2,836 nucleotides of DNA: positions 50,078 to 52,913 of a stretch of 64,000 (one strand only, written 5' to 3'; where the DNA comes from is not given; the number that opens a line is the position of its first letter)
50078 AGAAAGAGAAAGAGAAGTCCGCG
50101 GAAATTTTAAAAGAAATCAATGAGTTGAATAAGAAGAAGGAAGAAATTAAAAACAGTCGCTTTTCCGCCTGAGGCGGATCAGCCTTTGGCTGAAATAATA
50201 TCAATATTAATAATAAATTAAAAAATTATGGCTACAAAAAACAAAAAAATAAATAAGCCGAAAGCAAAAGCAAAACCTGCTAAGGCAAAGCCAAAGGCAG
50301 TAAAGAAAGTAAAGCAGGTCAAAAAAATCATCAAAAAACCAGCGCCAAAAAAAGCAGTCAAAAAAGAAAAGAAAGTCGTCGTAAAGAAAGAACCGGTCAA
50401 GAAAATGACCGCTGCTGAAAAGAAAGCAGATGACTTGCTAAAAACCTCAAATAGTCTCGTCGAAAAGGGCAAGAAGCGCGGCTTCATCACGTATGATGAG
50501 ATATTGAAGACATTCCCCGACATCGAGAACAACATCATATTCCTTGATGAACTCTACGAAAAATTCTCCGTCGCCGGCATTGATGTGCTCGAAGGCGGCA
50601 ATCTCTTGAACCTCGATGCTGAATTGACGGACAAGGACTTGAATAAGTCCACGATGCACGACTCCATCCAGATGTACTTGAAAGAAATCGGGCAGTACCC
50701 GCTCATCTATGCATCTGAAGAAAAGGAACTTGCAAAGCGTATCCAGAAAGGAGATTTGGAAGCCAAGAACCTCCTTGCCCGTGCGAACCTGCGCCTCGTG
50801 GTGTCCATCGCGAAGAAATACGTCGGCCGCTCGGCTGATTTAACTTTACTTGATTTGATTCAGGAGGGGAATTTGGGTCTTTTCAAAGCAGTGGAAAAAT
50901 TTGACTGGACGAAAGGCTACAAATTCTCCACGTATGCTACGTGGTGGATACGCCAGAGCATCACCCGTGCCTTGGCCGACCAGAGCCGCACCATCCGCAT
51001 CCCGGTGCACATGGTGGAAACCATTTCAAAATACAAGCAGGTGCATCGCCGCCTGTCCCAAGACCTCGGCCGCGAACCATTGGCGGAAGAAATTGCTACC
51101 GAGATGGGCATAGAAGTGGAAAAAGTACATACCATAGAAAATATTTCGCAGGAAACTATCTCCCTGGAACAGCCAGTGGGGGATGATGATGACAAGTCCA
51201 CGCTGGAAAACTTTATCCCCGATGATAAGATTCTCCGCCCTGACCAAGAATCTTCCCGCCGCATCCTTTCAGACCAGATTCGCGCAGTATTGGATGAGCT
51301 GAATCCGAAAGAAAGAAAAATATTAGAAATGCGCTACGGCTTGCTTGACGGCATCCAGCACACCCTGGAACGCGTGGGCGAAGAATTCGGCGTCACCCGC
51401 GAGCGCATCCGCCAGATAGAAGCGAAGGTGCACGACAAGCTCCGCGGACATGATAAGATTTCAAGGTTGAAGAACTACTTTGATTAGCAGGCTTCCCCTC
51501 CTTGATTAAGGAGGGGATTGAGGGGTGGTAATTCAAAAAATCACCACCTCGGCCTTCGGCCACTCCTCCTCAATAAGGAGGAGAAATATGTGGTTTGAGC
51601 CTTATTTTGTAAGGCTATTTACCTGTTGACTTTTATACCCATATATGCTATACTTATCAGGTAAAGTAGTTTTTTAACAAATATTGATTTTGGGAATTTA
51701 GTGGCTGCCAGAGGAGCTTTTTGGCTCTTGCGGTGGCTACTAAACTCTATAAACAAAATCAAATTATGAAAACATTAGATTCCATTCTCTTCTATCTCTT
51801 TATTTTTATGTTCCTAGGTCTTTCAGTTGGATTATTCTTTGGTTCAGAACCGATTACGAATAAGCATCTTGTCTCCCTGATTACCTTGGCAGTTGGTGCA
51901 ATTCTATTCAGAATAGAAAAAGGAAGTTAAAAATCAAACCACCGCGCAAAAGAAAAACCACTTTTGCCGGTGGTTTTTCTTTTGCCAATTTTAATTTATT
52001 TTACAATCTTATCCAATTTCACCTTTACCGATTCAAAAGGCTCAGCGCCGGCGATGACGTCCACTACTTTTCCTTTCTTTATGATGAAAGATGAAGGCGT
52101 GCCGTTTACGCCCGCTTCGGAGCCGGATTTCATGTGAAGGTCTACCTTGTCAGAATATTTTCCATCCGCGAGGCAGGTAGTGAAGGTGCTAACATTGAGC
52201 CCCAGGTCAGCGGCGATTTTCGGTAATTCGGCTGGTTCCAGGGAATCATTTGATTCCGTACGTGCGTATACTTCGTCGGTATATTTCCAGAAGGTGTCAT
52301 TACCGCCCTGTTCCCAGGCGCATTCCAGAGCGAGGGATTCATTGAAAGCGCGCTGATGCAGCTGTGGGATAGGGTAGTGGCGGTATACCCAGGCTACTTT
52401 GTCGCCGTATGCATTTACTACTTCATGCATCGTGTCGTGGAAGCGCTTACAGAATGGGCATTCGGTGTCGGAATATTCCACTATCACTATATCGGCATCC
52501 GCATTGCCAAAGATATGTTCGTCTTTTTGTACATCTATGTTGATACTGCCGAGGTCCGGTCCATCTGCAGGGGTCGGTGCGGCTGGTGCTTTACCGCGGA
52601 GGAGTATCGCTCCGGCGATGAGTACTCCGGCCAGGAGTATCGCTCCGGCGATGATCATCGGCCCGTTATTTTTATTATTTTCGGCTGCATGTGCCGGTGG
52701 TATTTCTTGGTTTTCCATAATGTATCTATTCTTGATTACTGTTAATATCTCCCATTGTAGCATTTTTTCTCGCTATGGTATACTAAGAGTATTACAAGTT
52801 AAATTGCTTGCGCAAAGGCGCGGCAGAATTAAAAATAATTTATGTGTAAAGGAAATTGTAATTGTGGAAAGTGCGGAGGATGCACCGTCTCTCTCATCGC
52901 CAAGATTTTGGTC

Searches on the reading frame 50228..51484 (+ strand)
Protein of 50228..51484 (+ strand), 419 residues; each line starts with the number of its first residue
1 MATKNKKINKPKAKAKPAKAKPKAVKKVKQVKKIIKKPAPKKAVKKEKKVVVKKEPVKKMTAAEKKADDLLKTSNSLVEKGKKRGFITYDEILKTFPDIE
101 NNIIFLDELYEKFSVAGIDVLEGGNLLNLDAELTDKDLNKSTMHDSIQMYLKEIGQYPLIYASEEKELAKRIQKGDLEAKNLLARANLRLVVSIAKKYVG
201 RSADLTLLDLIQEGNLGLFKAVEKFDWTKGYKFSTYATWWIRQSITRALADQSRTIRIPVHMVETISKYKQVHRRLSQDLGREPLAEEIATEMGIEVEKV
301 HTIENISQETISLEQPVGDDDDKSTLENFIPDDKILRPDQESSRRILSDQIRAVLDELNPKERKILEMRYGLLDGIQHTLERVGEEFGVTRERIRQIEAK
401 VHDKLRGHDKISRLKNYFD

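Call 64: search_protein_families(library=pfam, proteins=[window:50228-51484:+], max_evalue=0.001)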
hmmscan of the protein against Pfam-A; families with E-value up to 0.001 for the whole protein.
window:50228-51484:+ (419 aa): 6 families
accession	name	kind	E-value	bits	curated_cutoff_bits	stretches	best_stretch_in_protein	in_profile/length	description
PF04542.20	Sigma70_r2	-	3.5e-22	78.4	24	1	183-255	1-71/71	Sigma-70 region 2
PF04539.22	Sigma70_r3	-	1.4e-19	70.4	25.3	1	264-340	1-76/78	Sigma-70 region 3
PF04545.22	Sigma70_r4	-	5.7e-16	58.2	24.1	1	354-406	1-49/50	Sigma-70, region 4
PF00140.25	Sigma70_r1_2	-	3.9e-14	52.7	22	1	145-177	1-33/34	Sigma-70 factor, region 1.2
PF03979.19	Sigma70_r1_1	-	3e-11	43.6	22.5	1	76-128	9-59/81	Sigma-70 factor, region 1.1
PF08281.18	Sigma70_r4_2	-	0.001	19.1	25.7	0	349-370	2-23/54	Sigma-70, region 4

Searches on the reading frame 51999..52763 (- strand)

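Call 64: search_protein_families(library=pfam, proteins=[window:51999-52763:-], max_evalue=0.001)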
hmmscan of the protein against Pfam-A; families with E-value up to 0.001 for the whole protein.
window:51999-52763:- (255 aa): 4 families
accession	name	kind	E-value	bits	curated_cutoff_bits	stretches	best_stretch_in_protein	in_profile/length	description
PF13462.12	Thioredoxin_4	-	5.4e-22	79.2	23.2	1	80-232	3-149/165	Thioredoxin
PF01323.26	DSBA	-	2.3e-15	57.4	25.6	2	171-247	116-187/191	DSBA-like thioredoxin domain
PF13098.12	Thioredoxin_2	-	3.5e-08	34.2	27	1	92-245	7-99/104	Thioredoxin-like domain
PF00085.26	Thioredoxin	-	5.2e-05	23.6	23.5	0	89-124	17-52/103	Thioredoxin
